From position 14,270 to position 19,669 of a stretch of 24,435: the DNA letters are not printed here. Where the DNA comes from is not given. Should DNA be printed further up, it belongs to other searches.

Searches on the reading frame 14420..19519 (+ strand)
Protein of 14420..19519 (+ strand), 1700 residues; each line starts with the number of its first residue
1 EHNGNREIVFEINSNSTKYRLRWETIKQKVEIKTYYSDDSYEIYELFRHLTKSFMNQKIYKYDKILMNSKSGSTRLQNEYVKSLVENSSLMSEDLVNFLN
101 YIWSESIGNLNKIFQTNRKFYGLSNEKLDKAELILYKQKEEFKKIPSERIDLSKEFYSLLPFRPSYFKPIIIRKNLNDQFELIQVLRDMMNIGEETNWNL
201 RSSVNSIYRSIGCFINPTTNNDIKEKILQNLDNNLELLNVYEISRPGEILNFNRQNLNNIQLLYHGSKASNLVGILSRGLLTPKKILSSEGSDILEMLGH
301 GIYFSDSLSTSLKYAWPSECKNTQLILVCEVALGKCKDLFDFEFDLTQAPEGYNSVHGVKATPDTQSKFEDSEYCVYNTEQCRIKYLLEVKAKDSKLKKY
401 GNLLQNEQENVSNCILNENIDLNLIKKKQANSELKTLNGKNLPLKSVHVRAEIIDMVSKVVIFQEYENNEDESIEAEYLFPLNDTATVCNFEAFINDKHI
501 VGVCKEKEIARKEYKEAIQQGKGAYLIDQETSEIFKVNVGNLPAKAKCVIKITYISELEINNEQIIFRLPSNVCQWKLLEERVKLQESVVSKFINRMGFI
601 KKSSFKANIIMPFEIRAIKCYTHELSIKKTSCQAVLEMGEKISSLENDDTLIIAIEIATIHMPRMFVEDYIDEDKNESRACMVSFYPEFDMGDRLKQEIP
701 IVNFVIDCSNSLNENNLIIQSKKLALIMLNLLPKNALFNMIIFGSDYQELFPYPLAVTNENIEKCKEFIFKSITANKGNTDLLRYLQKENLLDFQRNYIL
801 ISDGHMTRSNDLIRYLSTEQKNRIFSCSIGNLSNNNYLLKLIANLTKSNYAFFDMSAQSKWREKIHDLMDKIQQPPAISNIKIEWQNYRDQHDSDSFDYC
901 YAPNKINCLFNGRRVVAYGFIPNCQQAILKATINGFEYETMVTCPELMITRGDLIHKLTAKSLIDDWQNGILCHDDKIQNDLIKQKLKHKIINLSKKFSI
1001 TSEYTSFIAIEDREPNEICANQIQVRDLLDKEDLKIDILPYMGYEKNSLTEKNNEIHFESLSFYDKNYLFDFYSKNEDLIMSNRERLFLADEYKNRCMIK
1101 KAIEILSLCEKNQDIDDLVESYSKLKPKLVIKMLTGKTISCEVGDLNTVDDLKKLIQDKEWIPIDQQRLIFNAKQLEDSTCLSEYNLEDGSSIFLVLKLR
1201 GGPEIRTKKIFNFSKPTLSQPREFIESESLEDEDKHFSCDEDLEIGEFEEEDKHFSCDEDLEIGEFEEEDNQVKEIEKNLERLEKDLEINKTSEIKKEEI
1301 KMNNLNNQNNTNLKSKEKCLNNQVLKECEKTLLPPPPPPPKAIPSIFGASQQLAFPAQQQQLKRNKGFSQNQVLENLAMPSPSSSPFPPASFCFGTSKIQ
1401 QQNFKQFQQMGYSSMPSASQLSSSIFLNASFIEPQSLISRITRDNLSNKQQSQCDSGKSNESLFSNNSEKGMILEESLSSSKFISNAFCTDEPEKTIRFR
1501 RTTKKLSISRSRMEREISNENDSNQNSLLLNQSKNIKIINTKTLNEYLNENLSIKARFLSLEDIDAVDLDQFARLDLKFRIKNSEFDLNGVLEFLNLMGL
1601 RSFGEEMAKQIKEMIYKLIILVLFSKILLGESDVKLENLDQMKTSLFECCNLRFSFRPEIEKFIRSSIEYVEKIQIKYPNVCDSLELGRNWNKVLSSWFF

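Call 8: search_protein_families(library=pfam, proteins=[window:14420-19519:+], max_evalue=1)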
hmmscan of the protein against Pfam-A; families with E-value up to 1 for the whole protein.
window:14420-19519:+ (1700 aa): 8 families
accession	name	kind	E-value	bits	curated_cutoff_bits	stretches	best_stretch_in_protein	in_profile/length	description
PF08487.16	VIT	-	1.6e-37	128.5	26.5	1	444-554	1-111/111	Vault protein inter-alpha-trypsin domain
PF00644.27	PARP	-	3.8e-36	124.9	26.7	1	233-391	21-198/199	Poly(ADP-ribose) polymerase catalytic domain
PF00240.29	ubiquitin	-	8e-20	70.8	25.4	1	1130-1200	2-72/72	Ubiquitin family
PF13757.12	VIT_2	-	1.4e-10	41.3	23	1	438-508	8-78/78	Vault protein inter-alpha-trypsin domain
PF13768.12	VWA_3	-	1.5e-09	38.6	27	1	703-852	4-155/155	von Willebrand factor type A domain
PF11976.14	Rad60-SLD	-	2.4e-08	34.1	23.8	1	1128-1195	2-70/72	Ubiquitin-2 like Rad60 SUMO-like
PF00092.34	VWA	-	1.1e-05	26.2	23.8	1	703-858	3-166/174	von Willebrand factor type A domain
PF08806.17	Sep15_SelM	-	0.035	14.6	26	1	1647-1679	4-36/75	Sep15/SelM redox domain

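Call 34: search_solved_structures(query=window:14420-19519:+, max_evalue=0.001, show_alignments=1)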
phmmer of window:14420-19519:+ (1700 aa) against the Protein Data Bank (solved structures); distinct sequences matched with E-value up to 0.001: 393 (the best 60 are shown).
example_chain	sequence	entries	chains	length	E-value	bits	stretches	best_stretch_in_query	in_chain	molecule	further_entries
11jf_P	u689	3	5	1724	5.5e-191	640.4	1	72-1047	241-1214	Protein mono-ADP-ribosyltransferase PARP4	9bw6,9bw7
8pql_E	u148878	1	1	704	3.5e-172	578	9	1129-1219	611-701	Polyubiquitin-C,Nucleotide exchange factor SIL1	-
8q7r_U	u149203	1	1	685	5.2e-172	577.5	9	1129-1208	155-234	Ubiquitin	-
8pql_U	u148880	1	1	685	6.3e-171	573.9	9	1129-1208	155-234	Ubiquitin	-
7yui_A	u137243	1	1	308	4e-78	266.3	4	1129-1208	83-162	Polyubiquitin-C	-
5b83_A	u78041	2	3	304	4.6e-78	266.1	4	1129-1208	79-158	tetra ubiquitin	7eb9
5h07_A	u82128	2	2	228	6.6e-59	202.6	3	1129-1208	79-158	Polyubiquitin-C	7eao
8sx1_A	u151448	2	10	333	4.6e-55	189.9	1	84-393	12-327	Protein mono-ADP-ribosyltransferase PARP4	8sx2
8swy_A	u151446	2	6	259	2.2e-44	154.5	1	208-393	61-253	Protein mono-ADP-ribosyltransferase PARP4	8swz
5vix_A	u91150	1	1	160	2.2e-39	137.9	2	1129-1206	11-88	Polyubiquitin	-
4ksl_D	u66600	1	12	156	2.7e-39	137.6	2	1128-1208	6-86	Polyubiquitin-C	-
7tv4_C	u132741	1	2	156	2.9e-39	137.5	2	1129-1208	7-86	Polyubiquitin-C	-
4zqs_A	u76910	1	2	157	2.9e-39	137.5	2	1129-1208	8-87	ubiquitin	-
2zvn_A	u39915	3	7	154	3e-39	137.5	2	1129-1208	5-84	UBC protein | Ubiquitin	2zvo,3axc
6n5m_A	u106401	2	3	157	3e-39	137.4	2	1129-1208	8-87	Polyubiquitin-C | Ubiquitin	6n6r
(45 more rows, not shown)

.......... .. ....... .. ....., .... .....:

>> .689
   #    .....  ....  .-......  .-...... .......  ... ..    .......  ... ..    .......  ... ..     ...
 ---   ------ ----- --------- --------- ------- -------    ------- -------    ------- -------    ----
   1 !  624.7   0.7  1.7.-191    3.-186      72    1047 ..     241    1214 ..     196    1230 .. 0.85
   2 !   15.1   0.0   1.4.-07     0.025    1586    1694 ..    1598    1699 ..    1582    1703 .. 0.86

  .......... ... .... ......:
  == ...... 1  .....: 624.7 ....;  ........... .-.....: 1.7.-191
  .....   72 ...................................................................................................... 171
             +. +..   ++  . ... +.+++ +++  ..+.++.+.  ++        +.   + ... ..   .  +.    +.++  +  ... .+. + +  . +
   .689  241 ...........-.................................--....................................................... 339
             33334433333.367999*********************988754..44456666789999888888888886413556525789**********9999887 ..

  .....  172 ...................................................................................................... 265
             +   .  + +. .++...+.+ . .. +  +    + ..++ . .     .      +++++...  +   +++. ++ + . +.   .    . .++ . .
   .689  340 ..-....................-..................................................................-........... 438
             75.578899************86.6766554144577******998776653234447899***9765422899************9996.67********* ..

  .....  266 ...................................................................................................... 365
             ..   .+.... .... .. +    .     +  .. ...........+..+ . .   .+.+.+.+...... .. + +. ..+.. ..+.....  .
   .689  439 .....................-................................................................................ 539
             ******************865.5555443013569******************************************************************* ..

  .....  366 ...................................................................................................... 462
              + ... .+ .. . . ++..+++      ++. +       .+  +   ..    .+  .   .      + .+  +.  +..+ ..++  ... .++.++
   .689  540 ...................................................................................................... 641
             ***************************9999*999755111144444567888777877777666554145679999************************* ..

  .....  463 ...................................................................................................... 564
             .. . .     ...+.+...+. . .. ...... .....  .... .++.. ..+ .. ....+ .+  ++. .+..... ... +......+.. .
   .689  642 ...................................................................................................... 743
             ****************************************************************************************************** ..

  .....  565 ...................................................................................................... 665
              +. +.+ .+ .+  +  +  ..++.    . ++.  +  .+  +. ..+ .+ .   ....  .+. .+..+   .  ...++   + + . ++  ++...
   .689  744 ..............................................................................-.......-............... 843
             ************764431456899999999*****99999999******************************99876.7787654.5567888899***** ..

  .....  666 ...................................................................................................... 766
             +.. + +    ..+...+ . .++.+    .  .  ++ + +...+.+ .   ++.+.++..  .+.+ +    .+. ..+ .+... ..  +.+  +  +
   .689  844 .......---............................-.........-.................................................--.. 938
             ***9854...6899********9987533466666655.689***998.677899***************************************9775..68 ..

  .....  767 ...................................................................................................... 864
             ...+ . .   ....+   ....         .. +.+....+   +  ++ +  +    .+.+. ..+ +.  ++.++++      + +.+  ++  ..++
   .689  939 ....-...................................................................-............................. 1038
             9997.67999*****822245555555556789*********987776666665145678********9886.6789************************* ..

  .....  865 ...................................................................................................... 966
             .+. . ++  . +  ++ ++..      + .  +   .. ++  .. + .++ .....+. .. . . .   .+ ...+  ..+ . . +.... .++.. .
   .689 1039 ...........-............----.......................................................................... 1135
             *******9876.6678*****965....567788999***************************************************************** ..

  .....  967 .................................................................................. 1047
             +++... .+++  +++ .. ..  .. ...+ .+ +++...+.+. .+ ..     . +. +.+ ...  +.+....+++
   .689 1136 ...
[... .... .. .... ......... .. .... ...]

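Call 37: list_cluster_members(proteins=[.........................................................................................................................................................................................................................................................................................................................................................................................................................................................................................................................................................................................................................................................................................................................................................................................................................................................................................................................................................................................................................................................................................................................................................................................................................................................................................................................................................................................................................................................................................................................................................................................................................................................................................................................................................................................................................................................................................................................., window:14582-19519:+, window:12511-12855:+, window:14393-19519:+])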
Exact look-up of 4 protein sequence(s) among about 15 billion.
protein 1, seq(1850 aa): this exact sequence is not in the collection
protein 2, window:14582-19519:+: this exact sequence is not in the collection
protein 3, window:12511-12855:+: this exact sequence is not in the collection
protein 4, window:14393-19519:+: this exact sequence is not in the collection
